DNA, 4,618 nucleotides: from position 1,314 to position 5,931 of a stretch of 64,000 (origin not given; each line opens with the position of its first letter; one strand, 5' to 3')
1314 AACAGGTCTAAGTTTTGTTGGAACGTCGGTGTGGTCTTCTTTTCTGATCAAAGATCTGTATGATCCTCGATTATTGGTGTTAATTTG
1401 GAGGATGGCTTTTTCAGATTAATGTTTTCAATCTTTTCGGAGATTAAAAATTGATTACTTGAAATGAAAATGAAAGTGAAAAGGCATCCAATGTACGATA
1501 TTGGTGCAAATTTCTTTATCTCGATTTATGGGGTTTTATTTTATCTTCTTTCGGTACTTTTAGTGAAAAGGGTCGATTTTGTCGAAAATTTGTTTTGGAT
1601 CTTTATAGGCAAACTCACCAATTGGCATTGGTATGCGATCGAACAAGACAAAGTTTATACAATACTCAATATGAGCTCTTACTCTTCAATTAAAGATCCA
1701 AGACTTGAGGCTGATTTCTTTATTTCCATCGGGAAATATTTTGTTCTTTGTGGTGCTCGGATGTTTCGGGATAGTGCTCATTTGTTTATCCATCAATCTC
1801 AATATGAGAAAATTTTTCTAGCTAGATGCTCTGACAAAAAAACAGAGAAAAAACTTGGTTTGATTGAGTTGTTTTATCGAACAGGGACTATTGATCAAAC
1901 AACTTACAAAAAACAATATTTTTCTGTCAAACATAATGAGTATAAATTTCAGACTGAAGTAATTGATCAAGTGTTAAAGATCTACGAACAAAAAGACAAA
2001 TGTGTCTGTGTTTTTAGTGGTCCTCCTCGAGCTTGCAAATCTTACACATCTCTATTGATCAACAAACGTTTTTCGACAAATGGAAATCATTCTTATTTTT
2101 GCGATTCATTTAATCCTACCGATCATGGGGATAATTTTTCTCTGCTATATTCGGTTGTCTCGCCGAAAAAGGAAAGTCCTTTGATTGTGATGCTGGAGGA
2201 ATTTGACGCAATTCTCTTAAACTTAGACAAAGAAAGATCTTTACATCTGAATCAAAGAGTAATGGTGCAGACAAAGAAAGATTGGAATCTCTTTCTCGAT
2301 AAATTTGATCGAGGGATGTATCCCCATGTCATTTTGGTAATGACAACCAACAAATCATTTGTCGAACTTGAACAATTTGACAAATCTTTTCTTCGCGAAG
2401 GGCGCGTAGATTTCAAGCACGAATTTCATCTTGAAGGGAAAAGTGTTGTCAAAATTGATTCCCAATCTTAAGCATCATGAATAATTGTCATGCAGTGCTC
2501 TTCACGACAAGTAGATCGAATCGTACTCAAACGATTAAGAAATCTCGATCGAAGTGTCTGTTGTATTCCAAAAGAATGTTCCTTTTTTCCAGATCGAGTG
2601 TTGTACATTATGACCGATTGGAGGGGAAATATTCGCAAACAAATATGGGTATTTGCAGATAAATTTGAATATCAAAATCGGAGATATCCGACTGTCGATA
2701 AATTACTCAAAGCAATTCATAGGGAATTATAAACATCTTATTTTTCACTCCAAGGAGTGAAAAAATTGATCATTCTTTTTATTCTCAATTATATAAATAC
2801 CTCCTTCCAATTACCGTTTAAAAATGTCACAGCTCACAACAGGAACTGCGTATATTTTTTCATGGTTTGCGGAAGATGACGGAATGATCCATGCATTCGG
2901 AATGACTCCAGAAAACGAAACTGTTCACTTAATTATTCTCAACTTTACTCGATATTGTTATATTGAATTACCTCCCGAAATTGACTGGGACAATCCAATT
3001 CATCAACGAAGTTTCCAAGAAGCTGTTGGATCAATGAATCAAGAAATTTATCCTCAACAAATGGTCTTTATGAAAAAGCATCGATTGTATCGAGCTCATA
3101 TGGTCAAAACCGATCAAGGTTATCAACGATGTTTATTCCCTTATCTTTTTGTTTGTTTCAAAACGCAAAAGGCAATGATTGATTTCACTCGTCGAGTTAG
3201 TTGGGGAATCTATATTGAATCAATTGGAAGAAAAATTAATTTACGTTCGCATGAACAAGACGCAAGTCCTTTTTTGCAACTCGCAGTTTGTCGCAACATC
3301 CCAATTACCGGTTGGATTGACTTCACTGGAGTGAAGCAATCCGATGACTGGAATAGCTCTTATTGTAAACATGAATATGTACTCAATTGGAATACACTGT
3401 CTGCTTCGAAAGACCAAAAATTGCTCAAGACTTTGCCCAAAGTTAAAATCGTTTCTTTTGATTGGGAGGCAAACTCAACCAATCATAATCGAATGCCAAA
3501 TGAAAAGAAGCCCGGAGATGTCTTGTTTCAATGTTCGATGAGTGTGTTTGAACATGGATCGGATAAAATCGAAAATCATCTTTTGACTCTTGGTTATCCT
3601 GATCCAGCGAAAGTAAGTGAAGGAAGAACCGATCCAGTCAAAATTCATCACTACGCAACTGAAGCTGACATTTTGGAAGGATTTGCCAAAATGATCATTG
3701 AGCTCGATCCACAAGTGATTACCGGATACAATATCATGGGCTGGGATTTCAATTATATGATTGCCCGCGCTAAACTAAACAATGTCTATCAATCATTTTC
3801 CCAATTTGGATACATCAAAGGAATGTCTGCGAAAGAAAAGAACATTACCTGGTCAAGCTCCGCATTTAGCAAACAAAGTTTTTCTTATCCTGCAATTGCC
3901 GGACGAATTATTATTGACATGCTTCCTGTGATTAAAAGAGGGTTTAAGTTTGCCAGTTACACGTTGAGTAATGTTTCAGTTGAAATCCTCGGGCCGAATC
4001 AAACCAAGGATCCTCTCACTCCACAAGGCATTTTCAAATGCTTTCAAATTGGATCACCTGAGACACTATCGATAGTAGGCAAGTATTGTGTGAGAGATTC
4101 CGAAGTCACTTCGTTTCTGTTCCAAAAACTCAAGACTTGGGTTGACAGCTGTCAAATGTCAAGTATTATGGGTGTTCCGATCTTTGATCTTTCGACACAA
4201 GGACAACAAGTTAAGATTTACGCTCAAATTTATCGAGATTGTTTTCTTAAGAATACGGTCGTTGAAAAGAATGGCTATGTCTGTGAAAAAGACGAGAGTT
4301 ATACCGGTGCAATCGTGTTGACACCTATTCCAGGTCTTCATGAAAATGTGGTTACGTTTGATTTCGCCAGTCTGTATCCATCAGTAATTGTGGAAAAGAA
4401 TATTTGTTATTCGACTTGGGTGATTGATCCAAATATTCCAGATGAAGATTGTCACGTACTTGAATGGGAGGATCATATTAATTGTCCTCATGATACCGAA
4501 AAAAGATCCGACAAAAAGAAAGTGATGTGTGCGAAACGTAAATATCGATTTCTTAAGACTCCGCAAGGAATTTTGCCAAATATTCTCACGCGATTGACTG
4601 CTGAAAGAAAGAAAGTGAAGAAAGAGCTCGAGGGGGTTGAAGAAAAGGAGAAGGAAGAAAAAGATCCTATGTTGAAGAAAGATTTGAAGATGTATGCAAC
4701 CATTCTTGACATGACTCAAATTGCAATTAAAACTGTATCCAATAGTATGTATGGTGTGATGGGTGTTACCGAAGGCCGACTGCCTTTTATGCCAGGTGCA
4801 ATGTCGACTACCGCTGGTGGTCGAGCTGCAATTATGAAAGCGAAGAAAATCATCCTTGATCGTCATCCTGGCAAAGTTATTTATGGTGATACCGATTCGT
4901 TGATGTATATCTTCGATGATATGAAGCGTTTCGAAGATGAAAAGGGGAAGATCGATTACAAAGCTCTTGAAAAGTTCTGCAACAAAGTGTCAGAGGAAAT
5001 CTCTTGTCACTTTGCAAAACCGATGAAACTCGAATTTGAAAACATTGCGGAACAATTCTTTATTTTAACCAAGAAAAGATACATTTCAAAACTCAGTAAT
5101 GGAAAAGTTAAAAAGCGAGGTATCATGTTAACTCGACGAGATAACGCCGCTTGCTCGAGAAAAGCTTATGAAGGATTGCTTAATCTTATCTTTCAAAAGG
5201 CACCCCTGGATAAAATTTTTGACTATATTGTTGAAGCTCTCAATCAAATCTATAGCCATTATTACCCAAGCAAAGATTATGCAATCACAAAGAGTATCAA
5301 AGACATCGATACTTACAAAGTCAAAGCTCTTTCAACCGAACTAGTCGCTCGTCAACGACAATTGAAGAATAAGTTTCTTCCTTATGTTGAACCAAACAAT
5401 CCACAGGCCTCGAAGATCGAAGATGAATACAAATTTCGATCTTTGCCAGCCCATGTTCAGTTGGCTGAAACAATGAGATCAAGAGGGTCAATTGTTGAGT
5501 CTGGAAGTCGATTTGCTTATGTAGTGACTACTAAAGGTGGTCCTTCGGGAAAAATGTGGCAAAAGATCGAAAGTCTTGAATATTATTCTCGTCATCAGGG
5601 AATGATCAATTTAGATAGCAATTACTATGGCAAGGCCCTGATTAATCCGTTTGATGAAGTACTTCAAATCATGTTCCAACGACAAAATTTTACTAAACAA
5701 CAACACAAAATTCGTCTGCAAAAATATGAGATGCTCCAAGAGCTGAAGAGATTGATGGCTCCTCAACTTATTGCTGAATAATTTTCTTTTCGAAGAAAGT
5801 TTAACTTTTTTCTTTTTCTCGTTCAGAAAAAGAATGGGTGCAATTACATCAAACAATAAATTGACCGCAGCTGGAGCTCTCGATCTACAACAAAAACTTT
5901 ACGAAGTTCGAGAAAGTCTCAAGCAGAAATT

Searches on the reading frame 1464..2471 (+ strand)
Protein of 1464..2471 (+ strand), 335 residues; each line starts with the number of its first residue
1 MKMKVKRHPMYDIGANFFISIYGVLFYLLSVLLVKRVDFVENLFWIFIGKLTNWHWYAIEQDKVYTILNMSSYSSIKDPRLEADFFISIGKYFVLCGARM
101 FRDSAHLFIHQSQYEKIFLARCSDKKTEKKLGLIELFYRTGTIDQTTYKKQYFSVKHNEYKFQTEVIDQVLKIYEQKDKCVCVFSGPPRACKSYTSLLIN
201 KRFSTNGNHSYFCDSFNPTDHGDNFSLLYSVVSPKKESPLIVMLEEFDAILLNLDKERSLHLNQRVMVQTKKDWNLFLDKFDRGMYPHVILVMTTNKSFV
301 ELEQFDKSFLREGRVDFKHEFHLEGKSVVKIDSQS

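Call 54: search_protein_families(library=pfam, proteins=[window:1464-2471:+], max_evalue=0.001)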
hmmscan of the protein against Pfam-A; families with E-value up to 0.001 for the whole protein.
window:1464-2471:+ (335 aa): 1 family
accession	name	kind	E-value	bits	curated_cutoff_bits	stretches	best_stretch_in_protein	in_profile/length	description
PF00004.35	AAA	-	0.00031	21.6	21.2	1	222-322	40-130/131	ATPase family associated with various cellular activities (AAA)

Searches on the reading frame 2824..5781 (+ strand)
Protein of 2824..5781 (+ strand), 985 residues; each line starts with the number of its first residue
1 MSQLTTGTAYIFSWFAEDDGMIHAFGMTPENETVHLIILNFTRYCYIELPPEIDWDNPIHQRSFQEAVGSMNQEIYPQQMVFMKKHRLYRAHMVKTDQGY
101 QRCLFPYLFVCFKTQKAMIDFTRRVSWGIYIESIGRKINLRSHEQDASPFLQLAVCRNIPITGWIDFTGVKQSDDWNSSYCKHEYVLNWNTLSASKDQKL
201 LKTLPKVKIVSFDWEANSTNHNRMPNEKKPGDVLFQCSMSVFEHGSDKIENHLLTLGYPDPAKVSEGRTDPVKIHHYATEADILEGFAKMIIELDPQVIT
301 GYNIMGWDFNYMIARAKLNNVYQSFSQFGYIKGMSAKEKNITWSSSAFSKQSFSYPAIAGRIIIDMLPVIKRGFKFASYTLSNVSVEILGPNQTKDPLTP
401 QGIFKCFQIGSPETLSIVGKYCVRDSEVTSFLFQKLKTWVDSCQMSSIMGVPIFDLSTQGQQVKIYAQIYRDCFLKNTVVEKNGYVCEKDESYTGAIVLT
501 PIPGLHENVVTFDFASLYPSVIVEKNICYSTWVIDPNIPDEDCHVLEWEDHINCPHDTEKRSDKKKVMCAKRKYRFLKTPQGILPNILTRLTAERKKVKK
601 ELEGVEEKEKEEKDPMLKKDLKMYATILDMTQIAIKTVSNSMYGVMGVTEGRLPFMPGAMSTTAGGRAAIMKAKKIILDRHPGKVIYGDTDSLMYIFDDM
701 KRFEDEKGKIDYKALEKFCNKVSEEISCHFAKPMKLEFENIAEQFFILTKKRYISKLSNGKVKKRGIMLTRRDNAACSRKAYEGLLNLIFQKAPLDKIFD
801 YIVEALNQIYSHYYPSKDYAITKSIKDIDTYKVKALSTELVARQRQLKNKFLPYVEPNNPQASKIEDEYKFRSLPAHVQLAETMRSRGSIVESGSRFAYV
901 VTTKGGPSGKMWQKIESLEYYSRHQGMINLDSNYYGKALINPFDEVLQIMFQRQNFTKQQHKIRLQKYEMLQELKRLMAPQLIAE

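Call 13: search_protein_families(library=pfam, proteins=[window:2824-5781:+], max_evalue=0.001)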
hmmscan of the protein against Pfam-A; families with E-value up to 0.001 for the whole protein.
window:2824-5781:+ (985 aa): 2 families
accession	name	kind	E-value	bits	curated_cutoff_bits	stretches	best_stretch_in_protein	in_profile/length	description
PF00136.26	DNA_pol_B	-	4.9e-72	243.6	23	1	456-849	6-393/453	DNA polymerase family B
PF03104.25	DNA_pol_B_exo1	-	7.4e-34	117.6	23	1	144-384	5-242/242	DNA polymerase family B, exonuclease domain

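Call 49: find_encoding_contigs(protein=P0010, flank=2500, max_places=10)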
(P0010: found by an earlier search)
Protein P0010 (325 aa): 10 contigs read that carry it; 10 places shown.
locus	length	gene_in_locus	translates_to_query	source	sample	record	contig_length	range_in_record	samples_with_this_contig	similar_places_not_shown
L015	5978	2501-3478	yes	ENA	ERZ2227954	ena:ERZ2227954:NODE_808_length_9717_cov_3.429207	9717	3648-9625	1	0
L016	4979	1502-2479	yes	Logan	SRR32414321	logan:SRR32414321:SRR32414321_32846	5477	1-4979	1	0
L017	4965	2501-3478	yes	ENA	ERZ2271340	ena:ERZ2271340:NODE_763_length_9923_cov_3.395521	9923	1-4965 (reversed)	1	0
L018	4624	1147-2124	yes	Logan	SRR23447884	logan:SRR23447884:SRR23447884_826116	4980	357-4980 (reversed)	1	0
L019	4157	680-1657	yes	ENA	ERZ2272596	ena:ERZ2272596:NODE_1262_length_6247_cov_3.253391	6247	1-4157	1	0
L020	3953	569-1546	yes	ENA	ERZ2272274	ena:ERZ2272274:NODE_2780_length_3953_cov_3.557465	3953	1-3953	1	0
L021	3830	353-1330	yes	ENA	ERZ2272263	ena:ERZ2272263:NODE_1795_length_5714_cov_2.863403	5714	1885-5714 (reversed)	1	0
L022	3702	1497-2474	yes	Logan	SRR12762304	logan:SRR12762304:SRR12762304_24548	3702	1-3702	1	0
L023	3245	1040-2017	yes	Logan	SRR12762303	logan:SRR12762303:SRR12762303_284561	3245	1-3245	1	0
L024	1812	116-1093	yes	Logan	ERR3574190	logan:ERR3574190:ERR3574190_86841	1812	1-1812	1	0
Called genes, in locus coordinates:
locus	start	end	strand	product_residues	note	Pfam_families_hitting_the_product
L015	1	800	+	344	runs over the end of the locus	PF00752:XPG_N, PF00867:XPG_I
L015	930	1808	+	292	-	-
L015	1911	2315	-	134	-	-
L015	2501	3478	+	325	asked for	-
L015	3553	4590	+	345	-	-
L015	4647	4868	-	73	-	-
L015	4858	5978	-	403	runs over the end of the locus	?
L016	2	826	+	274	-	?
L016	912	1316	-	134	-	-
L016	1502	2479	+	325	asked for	-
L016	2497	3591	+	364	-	-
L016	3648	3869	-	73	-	-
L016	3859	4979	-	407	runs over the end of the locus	-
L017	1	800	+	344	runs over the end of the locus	PF00752:XPG_N, PF00867:XPG_I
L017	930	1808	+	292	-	-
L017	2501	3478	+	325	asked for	-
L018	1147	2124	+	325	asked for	-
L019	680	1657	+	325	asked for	-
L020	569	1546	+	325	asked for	-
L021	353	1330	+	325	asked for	-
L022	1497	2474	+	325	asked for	-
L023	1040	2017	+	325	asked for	-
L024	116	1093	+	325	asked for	-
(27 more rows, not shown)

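Call 50: find_encoding_contigs(protein=P0011, flank=2500, max_places=10)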
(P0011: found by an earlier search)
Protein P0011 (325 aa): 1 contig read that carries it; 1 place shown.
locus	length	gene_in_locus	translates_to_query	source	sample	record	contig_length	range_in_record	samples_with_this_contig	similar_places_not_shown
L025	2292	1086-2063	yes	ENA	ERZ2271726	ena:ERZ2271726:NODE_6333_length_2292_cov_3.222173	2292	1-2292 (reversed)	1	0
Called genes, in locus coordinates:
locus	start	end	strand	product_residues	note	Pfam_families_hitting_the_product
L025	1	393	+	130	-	?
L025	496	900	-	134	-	-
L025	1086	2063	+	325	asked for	-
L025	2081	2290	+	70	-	?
